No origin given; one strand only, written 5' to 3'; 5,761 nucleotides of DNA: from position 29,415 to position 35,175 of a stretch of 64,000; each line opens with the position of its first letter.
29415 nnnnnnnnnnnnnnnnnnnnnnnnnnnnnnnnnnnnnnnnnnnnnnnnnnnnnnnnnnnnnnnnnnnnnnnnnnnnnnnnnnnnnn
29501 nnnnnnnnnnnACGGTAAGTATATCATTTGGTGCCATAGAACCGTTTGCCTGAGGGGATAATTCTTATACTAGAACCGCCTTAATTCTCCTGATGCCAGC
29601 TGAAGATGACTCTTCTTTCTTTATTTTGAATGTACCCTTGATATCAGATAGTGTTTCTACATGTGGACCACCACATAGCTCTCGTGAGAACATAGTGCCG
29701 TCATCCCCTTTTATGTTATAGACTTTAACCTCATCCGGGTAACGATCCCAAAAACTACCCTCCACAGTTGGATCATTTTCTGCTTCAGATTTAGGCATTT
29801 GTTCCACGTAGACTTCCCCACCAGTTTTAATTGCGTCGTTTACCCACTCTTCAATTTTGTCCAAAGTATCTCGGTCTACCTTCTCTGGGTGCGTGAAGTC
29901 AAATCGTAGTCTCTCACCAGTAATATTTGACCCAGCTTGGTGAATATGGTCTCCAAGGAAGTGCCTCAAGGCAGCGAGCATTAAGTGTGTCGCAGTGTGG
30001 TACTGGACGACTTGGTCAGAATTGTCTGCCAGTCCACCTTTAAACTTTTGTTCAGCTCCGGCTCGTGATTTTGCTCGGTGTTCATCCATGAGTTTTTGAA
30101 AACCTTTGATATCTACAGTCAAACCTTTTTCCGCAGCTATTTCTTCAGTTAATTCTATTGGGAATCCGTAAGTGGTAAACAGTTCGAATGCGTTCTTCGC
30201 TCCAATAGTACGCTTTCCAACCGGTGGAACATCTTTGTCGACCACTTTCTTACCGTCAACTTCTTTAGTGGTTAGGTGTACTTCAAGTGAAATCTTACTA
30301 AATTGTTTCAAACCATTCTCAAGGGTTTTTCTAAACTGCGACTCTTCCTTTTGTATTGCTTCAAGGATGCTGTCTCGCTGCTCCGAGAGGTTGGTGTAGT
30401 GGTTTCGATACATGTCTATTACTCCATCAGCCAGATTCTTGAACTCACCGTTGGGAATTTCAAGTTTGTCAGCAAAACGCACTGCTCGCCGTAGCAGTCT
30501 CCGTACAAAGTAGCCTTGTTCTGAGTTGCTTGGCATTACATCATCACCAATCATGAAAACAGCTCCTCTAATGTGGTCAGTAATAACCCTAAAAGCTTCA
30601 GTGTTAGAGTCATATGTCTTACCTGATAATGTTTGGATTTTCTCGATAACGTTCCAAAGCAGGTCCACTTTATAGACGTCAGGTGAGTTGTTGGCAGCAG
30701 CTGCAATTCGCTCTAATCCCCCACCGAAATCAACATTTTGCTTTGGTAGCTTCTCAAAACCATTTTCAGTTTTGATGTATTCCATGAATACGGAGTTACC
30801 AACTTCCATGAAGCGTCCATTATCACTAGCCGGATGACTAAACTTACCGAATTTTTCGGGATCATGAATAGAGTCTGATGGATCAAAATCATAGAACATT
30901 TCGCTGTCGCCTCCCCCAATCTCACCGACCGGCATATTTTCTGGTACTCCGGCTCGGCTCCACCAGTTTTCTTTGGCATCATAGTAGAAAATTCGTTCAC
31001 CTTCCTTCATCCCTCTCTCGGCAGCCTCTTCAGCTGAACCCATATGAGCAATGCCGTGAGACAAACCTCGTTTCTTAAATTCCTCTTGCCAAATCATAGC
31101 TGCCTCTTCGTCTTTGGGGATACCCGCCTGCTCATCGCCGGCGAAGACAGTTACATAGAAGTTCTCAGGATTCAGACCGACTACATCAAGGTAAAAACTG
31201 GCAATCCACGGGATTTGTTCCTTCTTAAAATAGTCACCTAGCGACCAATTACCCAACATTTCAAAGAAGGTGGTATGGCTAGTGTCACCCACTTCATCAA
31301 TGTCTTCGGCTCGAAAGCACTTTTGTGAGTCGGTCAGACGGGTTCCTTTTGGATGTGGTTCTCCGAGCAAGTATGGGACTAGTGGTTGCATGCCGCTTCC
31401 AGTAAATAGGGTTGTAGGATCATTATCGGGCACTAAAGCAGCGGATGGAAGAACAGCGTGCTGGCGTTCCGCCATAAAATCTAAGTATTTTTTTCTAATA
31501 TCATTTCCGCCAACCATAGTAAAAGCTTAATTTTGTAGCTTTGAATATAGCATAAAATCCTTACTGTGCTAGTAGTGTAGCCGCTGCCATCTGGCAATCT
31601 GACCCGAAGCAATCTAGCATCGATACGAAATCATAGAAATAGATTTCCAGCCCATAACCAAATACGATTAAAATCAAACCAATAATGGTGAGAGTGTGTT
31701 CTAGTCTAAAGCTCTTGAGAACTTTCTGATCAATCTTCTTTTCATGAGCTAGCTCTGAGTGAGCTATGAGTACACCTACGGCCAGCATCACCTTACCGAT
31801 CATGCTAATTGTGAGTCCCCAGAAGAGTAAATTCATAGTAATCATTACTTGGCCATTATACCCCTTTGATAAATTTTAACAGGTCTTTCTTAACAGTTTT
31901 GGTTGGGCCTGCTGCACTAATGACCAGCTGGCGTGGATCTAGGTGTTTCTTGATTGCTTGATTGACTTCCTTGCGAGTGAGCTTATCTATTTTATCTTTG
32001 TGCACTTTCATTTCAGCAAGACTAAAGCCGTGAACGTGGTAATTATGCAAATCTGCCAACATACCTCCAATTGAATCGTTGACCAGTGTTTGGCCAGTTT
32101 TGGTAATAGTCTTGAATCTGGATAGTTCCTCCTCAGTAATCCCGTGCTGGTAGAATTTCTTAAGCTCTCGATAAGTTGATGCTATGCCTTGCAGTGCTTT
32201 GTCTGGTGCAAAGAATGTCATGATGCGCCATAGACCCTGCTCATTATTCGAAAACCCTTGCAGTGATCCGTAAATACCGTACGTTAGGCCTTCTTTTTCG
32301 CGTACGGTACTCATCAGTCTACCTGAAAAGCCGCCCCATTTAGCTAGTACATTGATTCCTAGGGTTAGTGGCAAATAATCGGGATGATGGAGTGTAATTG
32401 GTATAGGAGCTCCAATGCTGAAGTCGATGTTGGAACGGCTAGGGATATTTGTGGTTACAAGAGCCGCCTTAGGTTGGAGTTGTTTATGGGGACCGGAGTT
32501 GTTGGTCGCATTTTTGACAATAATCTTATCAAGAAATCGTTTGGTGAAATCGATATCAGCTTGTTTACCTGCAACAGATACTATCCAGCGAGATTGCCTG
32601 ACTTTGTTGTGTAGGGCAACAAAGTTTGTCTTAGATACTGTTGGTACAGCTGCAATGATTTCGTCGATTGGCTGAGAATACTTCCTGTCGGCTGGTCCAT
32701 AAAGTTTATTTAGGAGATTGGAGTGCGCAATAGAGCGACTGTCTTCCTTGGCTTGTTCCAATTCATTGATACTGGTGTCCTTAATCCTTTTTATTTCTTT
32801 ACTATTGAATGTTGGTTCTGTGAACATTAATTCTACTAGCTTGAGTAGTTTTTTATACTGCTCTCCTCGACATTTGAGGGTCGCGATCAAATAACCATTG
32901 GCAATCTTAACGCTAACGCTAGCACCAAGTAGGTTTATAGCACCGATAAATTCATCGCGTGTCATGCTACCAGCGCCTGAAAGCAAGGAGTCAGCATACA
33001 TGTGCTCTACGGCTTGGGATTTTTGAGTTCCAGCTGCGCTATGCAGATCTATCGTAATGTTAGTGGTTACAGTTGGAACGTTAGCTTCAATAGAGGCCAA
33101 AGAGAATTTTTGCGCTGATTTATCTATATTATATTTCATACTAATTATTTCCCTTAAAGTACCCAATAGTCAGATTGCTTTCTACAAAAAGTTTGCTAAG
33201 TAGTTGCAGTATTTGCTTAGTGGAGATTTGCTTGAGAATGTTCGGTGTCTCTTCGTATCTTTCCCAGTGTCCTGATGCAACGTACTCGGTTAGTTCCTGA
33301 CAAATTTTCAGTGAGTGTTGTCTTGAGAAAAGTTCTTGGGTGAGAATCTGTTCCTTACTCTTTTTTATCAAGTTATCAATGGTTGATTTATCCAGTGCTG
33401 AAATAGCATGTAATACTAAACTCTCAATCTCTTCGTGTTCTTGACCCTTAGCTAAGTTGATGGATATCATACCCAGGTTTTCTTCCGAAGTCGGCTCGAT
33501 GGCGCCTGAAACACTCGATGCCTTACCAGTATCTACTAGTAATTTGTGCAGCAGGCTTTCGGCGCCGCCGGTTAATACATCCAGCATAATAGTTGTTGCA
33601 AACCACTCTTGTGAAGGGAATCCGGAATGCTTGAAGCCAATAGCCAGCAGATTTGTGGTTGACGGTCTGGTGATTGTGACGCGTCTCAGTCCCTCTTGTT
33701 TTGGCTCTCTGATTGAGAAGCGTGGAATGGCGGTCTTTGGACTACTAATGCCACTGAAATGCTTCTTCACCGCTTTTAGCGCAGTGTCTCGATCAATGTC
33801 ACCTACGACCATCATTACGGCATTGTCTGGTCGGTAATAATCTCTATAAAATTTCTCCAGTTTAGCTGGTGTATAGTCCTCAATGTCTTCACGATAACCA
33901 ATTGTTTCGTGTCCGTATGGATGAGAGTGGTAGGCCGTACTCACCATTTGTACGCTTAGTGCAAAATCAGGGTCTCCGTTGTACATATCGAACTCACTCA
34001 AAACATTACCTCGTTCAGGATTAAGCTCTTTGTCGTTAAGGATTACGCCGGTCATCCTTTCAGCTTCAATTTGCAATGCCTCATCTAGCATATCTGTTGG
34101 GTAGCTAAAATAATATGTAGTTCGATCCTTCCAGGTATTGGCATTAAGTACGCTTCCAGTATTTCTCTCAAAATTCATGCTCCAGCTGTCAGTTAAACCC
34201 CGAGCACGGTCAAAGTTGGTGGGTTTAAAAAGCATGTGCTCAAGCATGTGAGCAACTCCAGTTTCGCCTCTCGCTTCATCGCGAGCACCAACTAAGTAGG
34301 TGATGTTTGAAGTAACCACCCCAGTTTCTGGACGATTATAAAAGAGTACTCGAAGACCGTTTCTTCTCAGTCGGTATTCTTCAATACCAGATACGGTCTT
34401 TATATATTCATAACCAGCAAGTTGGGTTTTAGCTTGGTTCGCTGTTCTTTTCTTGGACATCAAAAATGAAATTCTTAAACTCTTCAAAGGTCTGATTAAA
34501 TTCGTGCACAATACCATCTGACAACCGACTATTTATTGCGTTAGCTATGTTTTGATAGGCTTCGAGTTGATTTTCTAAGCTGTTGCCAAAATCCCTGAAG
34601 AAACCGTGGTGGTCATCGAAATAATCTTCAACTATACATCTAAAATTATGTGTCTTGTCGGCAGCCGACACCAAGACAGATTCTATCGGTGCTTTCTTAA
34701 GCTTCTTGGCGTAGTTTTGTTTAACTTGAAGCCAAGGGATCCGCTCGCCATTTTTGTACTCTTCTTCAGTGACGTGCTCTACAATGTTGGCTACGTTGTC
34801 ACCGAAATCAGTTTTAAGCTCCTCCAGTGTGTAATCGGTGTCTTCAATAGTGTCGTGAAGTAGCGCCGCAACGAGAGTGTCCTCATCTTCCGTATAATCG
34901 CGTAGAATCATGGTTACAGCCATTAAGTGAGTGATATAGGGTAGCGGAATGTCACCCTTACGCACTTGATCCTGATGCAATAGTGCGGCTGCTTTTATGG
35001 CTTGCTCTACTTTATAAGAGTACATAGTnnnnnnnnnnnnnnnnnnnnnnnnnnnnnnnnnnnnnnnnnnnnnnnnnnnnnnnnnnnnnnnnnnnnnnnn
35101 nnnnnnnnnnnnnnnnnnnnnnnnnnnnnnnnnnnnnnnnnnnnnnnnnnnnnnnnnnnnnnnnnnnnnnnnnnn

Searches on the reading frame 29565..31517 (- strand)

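Call 28: search_protein_families(library=pfam, proteins=[window:29565-31517:-])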
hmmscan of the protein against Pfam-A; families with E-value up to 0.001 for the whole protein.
window:29565-31517:- (650 aa): 2 families
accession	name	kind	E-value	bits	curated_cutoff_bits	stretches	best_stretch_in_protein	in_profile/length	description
PF01411.24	tRNA-synt_2c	-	1.6e-114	383.9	30.3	1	6-510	1-452/552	tRNA synthetases class II (A)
PF07973.19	tRNA_SAD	-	4.4e-13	49.4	24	1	597-645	1-43/44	Threonyl and Alanyl tRNA synthetase second additional domain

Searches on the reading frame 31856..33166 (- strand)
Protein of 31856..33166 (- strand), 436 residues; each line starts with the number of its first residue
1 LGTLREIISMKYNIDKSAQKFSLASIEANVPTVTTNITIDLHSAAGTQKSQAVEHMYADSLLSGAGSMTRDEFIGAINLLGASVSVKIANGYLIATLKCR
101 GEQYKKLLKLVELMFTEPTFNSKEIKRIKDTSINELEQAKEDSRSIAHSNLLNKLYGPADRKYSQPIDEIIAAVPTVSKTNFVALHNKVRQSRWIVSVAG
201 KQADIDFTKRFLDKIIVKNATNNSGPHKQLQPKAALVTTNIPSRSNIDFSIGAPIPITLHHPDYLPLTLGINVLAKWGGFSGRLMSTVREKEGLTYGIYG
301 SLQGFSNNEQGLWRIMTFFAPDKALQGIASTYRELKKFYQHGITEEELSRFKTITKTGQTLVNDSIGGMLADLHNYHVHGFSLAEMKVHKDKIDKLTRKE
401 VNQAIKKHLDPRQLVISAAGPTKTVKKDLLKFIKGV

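Call 52: search_protein_families(library=pfam, proteins=[window:31856-33166:-])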
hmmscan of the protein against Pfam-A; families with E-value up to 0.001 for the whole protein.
window:31856-33166:- (436 aa): 2 families
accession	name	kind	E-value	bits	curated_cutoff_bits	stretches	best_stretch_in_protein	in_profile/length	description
PF05193.26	Peptidase_M16_C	-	3.7e-19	69.7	23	1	205-353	34-179/181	Peptidase M16 inactive domain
PF00675.25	Peptidase_M16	-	7.1e-07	29.7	22.3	1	26-157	5-137/149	Insulinase (Peptidase family M16)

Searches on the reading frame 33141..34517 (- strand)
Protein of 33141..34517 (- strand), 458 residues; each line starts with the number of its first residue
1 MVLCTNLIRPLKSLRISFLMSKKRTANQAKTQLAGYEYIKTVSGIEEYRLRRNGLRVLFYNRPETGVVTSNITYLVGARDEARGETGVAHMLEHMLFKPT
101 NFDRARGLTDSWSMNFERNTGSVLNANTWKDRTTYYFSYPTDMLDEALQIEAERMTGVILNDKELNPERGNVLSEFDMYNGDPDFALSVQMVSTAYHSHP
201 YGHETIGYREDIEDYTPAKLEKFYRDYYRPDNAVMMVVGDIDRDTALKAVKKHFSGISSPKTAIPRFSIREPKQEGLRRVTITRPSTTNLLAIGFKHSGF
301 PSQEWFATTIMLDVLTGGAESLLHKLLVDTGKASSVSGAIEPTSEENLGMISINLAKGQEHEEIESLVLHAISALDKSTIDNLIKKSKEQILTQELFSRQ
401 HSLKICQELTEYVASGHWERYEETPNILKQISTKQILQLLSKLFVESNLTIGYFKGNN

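Call 52: search_protein_families(library=pfam, proteins=[window:33141-34517:-])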
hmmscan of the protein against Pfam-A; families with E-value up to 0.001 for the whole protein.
window:33141-34517:- (458 aa): 2 families
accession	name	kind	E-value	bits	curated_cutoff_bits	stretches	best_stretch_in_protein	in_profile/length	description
PF05193.26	Peptidase_M16_C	-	1.9e-21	77.2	23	1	216-378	3-167/181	Peptidase M16 inactive domain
PF00675.25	Peptidase_M16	-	1.3e-18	67.7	22.3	1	56-206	1-146/149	Insulinase (Peptidase family M16)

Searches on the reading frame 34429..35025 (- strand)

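Call 52: search_protein_families(library=pfam, proteins=[window:34429-35025:-])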
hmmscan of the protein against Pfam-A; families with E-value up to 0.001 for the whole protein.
window:34429-35025:- (198 aa): 2 families
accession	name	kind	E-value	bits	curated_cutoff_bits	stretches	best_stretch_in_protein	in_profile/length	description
PF13328.12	HD_4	-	2e-21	76.8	27.2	1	9-131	1-127/156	HD domain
PF01966.28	HD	-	1.3e-09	38.8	22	1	30-127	1-115/116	HD domain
